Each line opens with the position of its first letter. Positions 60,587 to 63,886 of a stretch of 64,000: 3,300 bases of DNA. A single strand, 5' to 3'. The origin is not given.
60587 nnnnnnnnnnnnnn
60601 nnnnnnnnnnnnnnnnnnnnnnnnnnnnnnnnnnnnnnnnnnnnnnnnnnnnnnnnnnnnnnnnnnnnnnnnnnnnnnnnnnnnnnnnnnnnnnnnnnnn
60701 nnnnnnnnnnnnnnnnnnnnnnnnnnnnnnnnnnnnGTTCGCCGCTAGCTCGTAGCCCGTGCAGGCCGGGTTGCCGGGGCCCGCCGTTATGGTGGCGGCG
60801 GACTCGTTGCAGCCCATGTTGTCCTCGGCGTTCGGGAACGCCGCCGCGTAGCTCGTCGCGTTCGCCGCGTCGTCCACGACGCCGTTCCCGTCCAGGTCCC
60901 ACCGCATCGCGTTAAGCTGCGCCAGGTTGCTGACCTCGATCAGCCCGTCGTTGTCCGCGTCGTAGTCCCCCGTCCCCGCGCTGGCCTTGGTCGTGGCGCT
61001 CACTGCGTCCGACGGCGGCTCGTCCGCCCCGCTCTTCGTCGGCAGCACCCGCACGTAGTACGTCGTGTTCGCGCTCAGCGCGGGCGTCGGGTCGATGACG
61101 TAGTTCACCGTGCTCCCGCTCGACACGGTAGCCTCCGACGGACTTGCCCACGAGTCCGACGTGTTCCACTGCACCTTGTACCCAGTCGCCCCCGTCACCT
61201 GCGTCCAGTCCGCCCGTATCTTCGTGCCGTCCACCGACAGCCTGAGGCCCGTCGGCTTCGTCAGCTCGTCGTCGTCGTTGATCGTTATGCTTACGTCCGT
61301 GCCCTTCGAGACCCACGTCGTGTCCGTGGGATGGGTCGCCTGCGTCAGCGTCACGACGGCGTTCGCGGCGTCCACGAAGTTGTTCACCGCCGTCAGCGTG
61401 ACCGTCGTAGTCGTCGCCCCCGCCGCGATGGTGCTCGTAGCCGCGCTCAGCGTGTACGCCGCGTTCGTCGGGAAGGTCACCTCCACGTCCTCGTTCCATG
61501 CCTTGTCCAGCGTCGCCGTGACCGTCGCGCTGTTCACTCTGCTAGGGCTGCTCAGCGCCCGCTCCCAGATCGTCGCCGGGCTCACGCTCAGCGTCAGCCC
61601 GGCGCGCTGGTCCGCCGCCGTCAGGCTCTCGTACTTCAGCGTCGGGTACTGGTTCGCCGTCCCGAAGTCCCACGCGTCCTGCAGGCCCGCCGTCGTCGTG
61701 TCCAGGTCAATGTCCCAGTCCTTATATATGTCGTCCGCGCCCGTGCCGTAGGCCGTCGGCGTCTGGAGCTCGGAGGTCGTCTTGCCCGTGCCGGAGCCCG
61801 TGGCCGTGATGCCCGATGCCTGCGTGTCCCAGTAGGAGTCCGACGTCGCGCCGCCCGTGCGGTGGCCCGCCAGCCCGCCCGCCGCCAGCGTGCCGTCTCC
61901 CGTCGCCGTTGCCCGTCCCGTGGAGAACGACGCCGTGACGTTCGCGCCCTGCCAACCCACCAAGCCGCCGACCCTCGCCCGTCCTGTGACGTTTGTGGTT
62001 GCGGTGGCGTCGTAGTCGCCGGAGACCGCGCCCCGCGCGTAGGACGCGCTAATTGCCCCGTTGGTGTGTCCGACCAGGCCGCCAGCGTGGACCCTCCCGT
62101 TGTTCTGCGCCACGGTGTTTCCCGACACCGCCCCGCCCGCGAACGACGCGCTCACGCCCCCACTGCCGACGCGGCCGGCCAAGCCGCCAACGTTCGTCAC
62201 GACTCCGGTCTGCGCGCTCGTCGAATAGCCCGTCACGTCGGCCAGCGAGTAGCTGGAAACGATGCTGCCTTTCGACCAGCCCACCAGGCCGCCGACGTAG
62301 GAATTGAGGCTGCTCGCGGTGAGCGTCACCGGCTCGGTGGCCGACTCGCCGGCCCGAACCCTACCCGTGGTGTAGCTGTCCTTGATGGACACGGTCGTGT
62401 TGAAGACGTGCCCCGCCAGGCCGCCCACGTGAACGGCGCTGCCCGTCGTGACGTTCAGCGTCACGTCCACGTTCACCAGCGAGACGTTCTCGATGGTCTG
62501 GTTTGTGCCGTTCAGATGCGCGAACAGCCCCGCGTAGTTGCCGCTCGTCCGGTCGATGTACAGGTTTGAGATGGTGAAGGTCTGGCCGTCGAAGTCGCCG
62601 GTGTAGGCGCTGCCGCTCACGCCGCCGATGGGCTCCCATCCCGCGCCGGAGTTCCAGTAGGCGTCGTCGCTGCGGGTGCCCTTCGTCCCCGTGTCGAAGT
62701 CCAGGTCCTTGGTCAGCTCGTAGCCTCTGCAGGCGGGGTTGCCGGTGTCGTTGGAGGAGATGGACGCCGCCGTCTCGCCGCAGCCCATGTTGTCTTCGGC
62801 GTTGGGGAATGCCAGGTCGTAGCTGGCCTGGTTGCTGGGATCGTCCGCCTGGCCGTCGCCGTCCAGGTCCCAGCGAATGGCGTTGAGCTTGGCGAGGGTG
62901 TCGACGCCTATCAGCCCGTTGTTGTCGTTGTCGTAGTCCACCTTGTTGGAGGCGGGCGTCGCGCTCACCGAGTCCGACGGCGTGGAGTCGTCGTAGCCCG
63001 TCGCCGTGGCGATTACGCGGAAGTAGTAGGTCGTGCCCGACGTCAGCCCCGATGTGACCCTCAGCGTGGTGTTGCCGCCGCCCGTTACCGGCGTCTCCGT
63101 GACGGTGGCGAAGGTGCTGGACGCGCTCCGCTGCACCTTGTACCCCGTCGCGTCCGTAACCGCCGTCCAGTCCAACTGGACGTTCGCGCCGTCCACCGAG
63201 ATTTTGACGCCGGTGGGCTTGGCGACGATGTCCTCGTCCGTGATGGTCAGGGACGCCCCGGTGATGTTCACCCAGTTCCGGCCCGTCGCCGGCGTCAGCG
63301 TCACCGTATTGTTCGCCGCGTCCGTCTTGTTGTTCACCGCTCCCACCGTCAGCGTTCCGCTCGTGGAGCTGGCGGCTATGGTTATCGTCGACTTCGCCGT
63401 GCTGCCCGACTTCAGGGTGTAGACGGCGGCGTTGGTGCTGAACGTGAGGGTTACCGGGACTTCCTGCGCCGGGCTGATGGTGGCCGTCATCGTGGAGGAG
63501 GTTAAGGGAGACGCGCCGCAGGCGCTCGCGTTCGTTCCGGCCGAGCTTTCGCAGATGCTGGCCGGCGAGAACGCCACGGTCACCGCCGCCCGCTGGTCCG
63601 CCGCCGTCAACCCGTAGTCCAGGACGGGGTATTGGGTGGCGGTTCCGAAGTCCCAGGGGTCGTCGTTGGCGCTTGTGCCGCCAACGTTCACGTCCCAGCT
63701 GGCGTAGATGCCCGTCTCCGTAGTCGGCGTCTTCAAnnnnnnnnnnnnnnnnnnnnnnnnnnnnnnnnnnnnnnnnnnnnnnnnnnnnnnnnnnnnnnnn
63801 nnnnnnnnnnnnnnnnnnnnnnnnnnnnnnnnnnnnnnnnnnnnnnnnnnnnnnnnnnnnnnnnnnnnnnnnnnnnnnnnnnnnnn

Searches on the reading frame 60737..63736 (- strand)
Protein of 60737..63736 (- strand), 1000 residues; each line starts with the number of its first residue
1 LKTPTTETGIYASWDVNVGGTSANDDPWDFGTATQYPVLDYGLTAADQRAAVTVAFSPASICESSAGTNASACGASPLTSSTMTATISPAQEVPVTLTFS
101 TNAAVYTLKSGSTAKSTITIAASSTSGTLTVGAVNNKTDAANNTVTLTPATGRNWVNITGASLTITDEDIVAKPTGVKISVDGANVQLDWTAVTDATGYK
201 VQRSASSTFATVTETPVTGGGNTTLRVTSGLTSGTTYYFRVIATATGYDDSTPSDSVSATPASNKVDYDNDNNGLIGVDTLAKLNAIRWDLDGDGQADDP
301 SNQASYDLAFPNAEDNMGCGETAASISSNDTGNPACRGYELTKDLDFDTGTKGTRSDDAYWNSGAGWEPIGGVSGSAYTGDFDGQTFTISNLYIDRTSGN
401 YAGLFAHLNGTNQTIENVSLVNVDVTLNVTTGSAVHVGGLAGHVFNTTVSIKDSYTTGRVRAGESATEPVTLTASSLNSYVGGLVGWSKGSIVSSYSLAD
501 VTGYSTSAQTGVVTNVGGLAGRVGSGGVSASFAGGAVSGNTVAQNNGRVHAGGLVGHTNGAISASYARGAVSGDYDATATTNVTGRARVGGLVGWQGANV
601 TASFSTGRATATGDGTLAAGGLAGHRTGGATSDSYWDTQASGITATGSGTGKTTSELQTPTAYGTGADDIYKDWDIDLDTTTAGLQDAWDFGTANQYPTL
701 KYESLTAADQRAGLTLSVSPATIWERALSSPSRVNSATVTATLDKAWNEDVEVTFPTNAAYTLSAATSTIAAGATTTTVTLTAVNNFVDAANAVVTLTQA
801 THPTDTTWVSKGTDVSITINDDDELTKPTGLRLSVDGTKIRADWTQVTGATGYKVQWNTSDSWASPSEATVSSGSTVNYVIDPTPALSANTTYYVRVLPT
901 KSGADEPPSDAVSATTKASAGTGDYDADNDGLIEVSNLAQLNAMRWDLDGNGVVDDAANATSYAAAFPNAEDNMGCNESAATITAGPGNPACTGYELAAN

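Call 77: search_protein_families(library=pfam, proteins=[window:60737-63736:-], max_evalue=0.001)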
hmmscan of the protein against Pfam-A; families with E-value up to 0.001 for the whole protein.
window:60737-63736:- (1000 aa): 3 families
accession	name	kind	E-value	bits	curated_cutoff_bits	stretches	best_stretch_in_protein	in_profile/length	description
PF00041.27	fn3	-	1.4e-11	44.8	25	2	173-258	2-82/84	Fibronectin type III domain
PF07581.17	Glug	-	3.7e-05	24.3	20.5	0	587-608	3-26/28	The GLUG motif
PF16383.10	DUF4992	-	0.00031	20.9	29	0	804-867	34-93/183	Domain of unknown function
